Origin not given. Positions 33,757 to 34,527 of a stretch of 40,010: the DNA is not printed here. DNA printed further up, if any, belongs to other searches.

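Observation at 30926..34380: An 8-Cys zinc-ribbon domain occurs three times, each attached to an oxidoreductase subunit gene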

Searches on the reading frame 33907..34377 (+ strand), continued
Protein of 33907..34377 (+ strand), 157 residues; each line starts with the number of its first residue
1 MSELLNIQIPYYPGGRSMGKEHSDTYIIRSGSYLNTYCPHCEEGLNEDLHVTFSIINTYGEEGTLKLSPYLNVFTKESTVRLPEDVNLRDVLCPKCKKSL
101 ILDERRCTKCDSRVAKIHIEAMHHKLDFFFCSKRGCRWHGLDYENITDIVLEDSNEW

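Call 31: search_protein_families(library=pfam, proteins=[P0065, P0075, P0107, P0133, P0158, P0163, P0137, P0173, P0145, P0024], max_evalue=0.01)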
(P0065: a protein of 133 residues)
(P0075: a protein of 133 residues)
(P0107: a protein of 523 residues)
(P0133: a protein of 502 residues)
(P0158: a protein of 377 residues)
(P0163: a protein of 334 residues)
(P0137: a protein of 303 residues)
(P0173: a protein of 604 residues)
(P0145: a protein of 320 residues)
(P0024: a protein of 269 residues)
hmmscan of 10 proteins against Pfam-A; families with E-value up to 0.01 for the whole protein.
P0065 (133 aa): 6 families
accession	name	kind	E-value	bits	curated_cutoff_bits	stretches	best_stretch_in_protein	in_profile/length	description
PF07191.17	Zn_ribbon_6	-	0.00017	22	25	1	65-106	14-54/67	Double zinc ribbon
PF17848.7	Zn_ribbon_ACC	-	0.0019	18.8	24.5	0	69-79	3-13/26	Acetyl-CoA carboxylase zinc finger domain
PF09334.17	tRNA-synt_1g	-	0.0027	16.9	20.1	1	39-96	109-165/391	tRNA synthetases class I (M)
PF24254.1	DUF7455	-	0.0042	17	27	1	79-108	3-33/54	Domain of unknown function (DUF7455)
PF13453.11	Zn_ribbon_TFIIB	-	0.0054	16.5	22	0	70-86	2-25/41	Transcription factor zinc-finger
PF23548.1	Zn_ribbon_FGT1_2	-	0.0083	16.1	27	0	65-79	18-32/35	FORGETTER1 second zinc ribbon domain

P0075 (133 aa): 4 families
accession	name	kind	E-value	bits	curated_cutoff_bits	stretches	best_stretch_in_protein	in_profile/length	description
PF07754.17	HVO_2753_ZBP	-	6.4e-05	23.1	33.2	1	64-97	12-43/46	Small zinc finger protein HVO_2753-like, Zn-binding pocket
PF12773.13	DZR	-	0.00017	22.1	27.3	0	64-96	8-38/45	Double zinc ribbon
PF13248.11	Zn_ribbon_3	-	0.00022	21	27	0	8-21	2-15/26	zinc-ribbon domain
PF23455.1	DUF7129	-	0.0012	19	30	0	66-91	9-37/45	Domain of unknown function (DUF7129)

P0107 (523 aa): 8 families
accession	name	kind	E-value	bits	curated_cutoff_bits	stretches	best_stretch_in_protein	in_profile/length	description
PF00211.25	Guanylate_cyc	-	8e-27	94.5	21.9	1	92-269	6-177/183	Adenylate and Guanylate cyclase catalytic domain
PF12773.13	DZR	-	3.2e-15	56.5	27.3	2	3-46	1-45/45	Double zinc ribbon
PF13191.12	AAA_16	-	8.5e-15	56.1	32.6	1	294-371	1-75/167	AAA ATPase domain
PF13240.11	Zn_Ribbon_1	-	2.5e-07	30.7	25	1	28-49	2-23/23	zinc-ribbon domain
PF13248.11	Zn_ribbon_3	-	3.8e-07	29.8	27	0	26-49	3-26/26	zinc-ribbon domain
PF07191.17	Zn_ribbon_6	-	0.00028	21.3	25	1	464-490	13-39/67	Double zinc ribbon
PF00990.26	GGDEF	-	0.00064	20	23.8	1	78-185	16-117/161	Diguanylate cyclase, GGDEF domain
PF15801.11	zf-C6H2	-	0.009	16.6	30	1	19-48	5-35/47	zf-MYND-like zinc finger, mRNA-binding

P0133 (502 aa): 5 families
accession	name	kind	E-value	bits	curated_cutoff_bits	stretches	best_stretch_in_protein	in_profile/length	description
PF08245.18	Mur_ligase_M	-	1e-05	26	24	1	35-168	1-122/200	Mur ligase middle domain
PF07191.17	Zn_ribbon_6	-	3.6e-05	24.1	25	1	442-490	8-53/67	Double zinc ribbon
PF12773.13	DZR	-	0.00074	20.1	27.3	1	447-474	8-34/45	Double zinc ribbon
PF09334.17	tRNA-synt_1g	-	0.0083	15.4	20.1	0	434-482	120-167/391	tRNA synthetases class I (M)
PF01155.25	HypA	-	0.0092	16.4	28.9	0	447-476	66-98/112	Hydrogenase/urease nickel incorporation, metallochaperone, hypA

P0158 (377 aa): 1 family
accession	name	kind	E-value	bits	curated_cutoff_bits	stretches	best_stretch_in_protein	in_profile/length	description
PF01257.25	2Fe-2S_thioredx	-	2.7e-48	163.9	24.8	1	95-235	3-143/145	Thioredoxin-like [2Fe-2S] ferredoxin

P0163 (334 aa): 3 families
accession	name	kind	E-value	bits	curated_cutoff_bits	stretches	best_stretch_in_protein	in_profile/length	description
PF00072.30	Response_reg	-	1.7e-20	73.6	30.2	1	6-120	1-110/111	Response regulator receiver domain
PF01257.25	2Fe-2S_thioredx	-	2.1e-09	37.8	24.8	1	143-205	3-65/145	Thioredoxin-like [2Fe-2S] ferredoxin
PF12773.13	DZR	-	0.0029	18.2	27.3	0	278-301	12-34/45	Double zinc ribbon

P0137 (303 aa): 1 family
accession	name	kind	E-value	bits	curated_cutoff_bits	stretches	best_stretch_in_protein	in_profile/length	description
PF07191.17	Zn_ribbon_6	-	0.0091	16.4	25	0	250-290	14-52/67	Double zinc ribbon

P0173 (604 aa): 13 families
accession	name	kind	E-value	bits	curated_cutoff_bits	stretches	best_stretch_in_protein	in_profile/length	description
PF14691.11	Fer4_20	-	4.6e-42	142.8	25.8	1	154-263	1-111/113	Dihydroprymidine dehydrogenase domain II, 4Fe-4S cluster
PF07992.20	Pyr_redox_2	-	3e-36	125.8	26.1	1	278-583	2-289/291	Pyridine nucleotide-disulphide oxidoreductase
PF00070.33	Pyr_redox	-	9.7e-12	45.7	22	1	418-489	1-75/82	Pyridine nucleotide-disulphide oxidoreductase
PF13738.12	Pyr_redox_3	-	2.9e-07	30.5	30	1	416-451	164-198/305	Pyridine nucleotide-disulphide oxidoreductase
PF13450.12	NAD_binding_8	-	2.7e-06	28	21.9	1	281-313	1-33/68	NAD(P)-binding Rossmann-like domain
PF13241.12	NAD_binding_7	-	3.3e-05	24.8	22.1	0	416-528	7-69/104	Putative NAD(P)-binding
PF01262.27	AlaDh_PNT_C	-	7.1e-05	22.8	23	1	389-446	3-57/214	Alanine dehydrogenase/PNT, C-terminal domain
PF03486.20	HI0933_like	-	0.00015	21.8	50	1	278-312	2-36/244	HI0933-like protein Rossmann domain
PF12831.13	FAD_oxidored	-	0.00031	20.6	27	1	279-318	2-41/416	FAD dependent oxidoreductase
PF01946.23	Thi4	-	0.00085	19.1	26.2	1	279-344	20-85/235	Thi4 family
PF03807.23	F420_oxidored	-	0.0011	20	21.6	0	418-461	1-44/94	NADP oxidoreductase coenzyme F420-dependent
PF00890.30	FAD_binding_2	-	0.0027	17.4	20.4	1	279-314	2-37/414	FAD binding domain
PF13240.11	Zn_Ribbon_1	-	0.0084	16.3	25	0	81-98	2-19/23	zinc-ribbon domain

P0145 (320 aa): 3 families
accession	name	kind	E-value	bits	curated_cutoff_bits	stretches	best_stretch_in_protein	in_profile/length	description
PF01257.25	2Fe-2S_thioredx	-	0.00019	21.7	24.8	1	117-197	61-143/145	Thioredoxin-like [2Fe-2S] ferredoxin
PF23545.1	Zn_ribbon_HMPTM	-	0.0014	18.6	27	0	65-95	8-36/45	HMPTM N-terminal zinc ribbon domain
PF07191.17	Zn_ribbon_6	-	0.0021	18.5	25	1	49-77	15-43/67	Double zinc ribbon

P0024 (269 aa): 9 families
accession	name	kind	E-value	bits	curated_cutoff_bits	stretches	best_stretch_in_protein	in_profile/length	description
PF12773.13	DZR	-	2.4e-06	28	27.3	0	205-227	1-23/45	Double zinc ribbon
PF13240.11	Zn_Ribbon_1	-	5.9e-06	26.3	25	1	205-225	2-22/23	zinc-ribbon domain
PF14369.11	Zn_ribbon_19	-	2.3e-05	24.9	30.8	0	199-214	18-33/35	zinc-ribbon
PF09334.17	tRNA-synt_1g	-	6.1e-05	22.4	20.1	0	23-110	110-199/391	tRNA synthetases class I (M)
PF06869.18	DUF1258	-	0.0014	18.6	33.1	0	204-239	18-53/253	Protein of unknown function (DUF1258)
PF07191.17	Zn_ribbon_6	-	0.0017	18.7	25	0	204-228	2-41/67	Double zinc ribbon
PF13248.11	Zn_ribbon_3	-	0.002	18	27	1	203-225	3-25/26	zinc-ribbon domain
PF13920.12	zf-C3HC4_3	-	0.0031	17.7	27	0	204-228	25-48/49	Zinc finger, C3HC4 type (RING finger)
PF03119.21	DNA_ligase_ZBD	-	0.0098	16.2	25.8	0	205-216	2-13/27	NAD-dependent DNA ligase C4 zinc finger domain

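Call 35: find_related_loci(query=A2, collection=genome_contigs, flank=10000)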
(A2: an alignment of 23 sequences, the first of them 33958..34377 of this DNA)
Query A2 (140 aa) in genome_contigs; peptide patterns used: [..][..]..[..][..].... (x = any residue, [..] = any of these).
240 stretches matched a pattern; 227 encode a relative of the query (tblastn E <= 1e-3); the best 80 are kept; 80 distinct loci.
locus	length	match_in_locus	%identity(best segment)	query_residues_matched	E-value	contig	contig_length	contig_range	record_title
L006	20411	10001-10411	53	4-140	1e-47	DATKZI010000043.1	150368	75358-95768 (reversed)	MAG TPA_asm: Candidatus Bathyarchaeia archaeon isolate SMAG_U14241 k141_4185169, whole genome shotgun sequence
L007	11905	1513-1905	54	10-140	4e-45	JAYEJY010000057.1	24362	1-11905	MAG: Promethearchaeati archaeon isolate MAG151 MAG151_57, whole genome shotgun sequence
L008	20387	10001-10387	55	10-140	7e-45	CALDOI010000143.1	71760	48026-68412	MAG TPA_asm: uncultured Bacteroidetes bacterium isolate ERR2206790_bin.0_CONCOCT_v1.1_MAG genome assembly, contig: ERZ89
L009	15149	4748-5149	49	7-140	5e-44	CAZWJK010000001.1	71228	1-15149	MAG TPA_asm: uncultured Candidatus Cloacimonadota bacterium isolate SRP098346_co1_408 genome assembly, contig: NODE_114_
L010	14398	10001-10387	54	10-140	6e-44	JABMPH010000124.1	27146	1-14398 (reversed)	MAG: Bacteroidetes bacterium isolate bin.586 k141_1855399, whole genome shotgun sequence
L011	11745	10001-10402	47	7-140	1e-43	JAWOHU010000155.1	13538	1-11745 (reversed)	MAG: Candidatus Cloacimonadaceae bacterium isolate CWP5-1.bin.157 k191_2881871, whole genome shotgun sequence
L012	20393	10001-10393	47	10-140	1e-43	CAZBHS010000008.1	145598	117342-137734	MAG TPA_asm: uncultured Clostridia bacterium isolate binchicken_co42_202 genome assembly, contig: NODE_23_length_145598_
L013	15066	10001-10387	52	11-140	1e-43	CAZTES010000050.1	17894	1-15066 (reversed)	MAG TPA_asm: uncultured Rikenellaceae bacterium isolate SRP068000_co4_140 genome assembly, contig: NODE_3506_length_1789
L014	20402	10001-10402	50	7-140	3e-43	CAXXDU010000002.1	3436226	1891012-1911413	MAG: Candidatus Cloacimonadaceae bacterium isolate aeeb7bac-a74c-40d2-9812-888eaa756e75 genome assembly, contig: contig_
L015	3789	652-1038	53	10-140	2e-43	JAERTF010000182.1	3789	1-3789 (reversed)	MAG: Bacteroidetes bacterium isolate BH25 c_000000008871, whole genome shotgun sequence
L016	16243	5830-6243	47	3-140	1e-42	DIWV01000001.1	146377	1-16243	MAG TPA_asm: Cloacimonetes bacterium UBA6097 UBA6097_contig_638, whole genome shotgun sequence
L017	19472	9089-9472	52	11-140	7e-43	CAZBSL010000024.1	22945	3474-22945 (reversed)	MAG TPA_asm: uncultured Bacteroidales bacterium isolate binchicken_co243_243 genome assembly, contig: NODE_1656_length_2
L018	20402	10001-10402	45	7-140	1e-42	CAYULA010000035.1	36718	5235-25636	MAG TPA_asm: uncultured Thermoplasmatales archaeon isolate SRP141376_co4_191 genome assembly, contig: NODE_2002_length_3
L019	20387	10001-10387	51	11-140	1e-42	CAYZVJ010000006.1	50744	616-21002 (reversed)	MAG TPA_asm: uncultured Rikenellaceae bacterium isolate SRP214966_co4_470 genome assembly, contig: NODE_373_length_50744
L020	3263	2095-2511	49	1-140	4e-42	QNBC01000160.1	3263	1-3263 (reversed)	MAG: candidate division TA06 bacterium isolate B35_G9 B35_Guay9_scaffold_70579, whole genome shotgun sequence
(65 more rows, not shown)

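Call 45: find_homologous_proteins(query=A3, max_evalue=0.00001)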
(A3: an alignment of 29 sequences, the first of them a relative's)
Query A3 (29 sequences) (136 aa, profile of the alignment): 246 proteins with E <= 0.00001 among 543 candidates; the best 120 are listed.
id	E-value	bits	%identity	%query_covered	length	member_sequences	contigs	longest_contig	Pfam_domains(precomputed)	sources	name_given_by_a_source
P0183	8.6e-53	195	45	99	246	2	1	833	PF05605.19,PF07191.18,PF24440.2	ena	-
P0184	9.9e-50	186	53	99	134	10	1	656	-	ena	-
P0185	1.1e-49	185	42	96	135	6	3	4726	PF12773.14,PF23548.2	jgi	jgi:predicted RNA-binding Zn-ribbon protein involved in translation (DUF1610 family)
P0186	1.2e-49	185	51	100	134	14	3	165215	-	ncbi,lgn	-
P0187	1.7e-49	185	42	96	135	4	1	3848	PF23548.2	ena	-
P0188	1.7e-49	185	51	99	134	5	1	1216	-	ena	-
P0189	2.2e-49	184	44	96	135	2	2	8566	PF23548.2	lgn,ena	-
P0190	2.6e-49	184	50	99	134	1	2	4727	-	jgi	-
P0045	3.2e-49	184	49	99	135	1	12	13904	-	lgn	-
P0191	4.4e-49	183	45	96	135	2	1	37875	PF23548.2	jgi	jgi:methionyl-tRNA synthetase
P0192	4.6e-49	183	48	99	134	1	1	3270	PF09334.18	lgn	-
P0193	4.9e-49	183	48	99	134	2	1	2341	-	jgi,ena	-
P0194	5.1e-49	183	42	96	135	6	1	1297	-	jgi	jgi:predicted RNA-binding Zn-ribbon protein involved in translation (DUF1610 family)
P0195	7.5e-49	183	44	96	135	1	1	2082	PF12773.14,PF23548.2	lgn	-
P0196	1.1e-48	182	45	96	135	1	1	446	PF13240.12,PF23548.2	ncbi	-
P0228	6.0e-47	177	50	99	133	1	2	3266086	-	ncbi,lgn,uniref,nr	ncbi:hypothetical protein LA303_06895 [Candidatus Sulfidibacterium hydrothermale]|uniref:hypothetica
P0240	3.0e-46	174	41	96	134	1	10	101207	-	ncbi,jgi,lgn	ncbi:MAG: hypothetical protein AB1602_06845 [Elusimicrobiota bacterium]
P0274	4.7e-45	170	52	99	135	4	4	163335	-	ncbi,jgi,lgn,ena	-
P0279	6.3e-45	170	48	96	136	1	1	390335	-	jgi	jgi:methionyl-tRNA synthetase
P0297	1.6e-44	169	63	100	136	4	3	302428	PF13248.12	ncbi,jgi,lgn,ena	-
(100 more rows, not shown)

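Call 46: find_encoding_contigs(protein=P0228, flank=7000, max_places=1)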
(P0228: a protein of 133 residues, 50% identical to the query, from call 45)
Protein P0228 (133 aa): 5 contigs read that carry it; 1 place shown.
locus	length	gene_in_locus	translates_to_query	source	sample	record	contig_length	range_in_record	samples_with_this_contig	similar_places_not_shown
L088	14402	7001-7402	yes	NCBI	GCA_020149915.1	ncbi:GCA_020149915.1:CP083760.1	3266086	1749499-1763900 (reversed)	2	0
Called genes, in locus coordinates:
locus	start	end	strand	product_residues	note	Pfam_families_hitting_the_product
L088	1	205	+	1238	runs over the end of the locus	PF00149:Metallophos, PF01103:Omp85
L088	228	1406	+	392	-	PF18967:PycTM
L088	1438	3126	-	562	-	PF00082:Peptidase_S8, PF18962:Por_Secre_tail (weak)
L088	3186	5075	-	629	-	PF01433:Peptidase_M1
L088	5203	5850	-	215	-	PF06971:Put_DNA-bind_N, PF02629:CoA_binding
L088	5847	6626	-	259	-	PF13505:OMP_b-brl (weak), PF13568:OMP_b-brl_2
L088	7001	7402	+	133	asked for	-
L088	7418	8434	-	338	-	PF00586:AIRS, PF02769:AIRS_C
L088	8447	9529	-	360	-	PF01924:HypD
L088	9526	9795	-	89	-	PF01455:HupF_HypC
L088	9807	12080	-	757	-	PF00708:Acylphosphatase, PF07503:zf-HYPF, PF01300:Sua5_yciO_yrdC, PF17788:HypF_C, PF00814:TsaD (faint), PF22521:HypF_C_2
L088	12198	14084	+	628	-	PF01257:2Fe-2S_thioredx, PF01512:Complex1_51K, PF10589:NADH_4Fe-4S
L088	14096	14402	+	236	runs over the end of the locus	PF13510:Fer2_4, PF00111:Fer2 (weak), PF10588:NADH-G_4Fe-4S_3, PF22117:Fer4_Nqo3, PF13370:Fer4_13 (faint)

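Call 47: find_encoding_contigs(protein=P0240, flank=7000, max_places=1)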
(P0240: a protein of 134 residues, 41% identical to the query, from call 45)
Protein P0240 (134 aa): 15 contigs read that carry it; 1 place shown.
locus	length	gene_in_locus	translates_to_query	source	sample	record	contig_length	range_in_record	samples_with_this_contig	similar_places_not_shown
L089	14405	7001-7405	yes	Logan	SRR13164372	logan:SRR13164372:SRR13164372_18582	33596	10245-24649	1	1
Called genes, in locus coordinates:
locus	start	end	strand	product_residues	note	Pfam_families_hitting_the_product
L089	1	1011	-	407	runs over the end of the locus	PF02310:B12-binding, PF04055:Radical_SAM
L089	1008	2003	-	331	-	PF00534:Glycos_transf_1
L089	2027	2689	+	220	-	PF04028:DUF374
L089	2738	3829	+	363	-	PF00154:RecA_N, PF06745:ATPase (faint), PF08423:Rad51, PF27531:MT3502_N (weak), PF21096:RecA_C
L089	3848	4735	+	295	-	PF02899:Phage_int_SAM_1, PF13495:Phage_int_SAM_4 (weak), PF00589:Phage_integrase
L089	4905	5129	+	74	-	PF01106:NifU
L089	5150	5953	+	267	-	PF02811:PHP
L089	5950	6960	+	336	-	PF02445:NadA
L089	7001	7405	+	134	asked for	-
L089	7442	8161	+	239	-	-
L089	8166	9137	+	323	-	PF00724:Oxidored_FMN (faint), PF01207:Dus, PF01180:DHO_dh (weak)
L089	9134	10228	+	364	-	PF02595:Gly_kinase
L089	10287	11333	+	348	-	PF01408:GFO_IDH_MocA, PF03447:NAD_binding_3 (weak), PF22725:GFO_IDH_MocA_C3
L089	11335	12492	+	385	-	PF02684:LpxB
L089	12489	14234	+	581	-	PF00664:ABC_membrane, PF00005:ABC_tran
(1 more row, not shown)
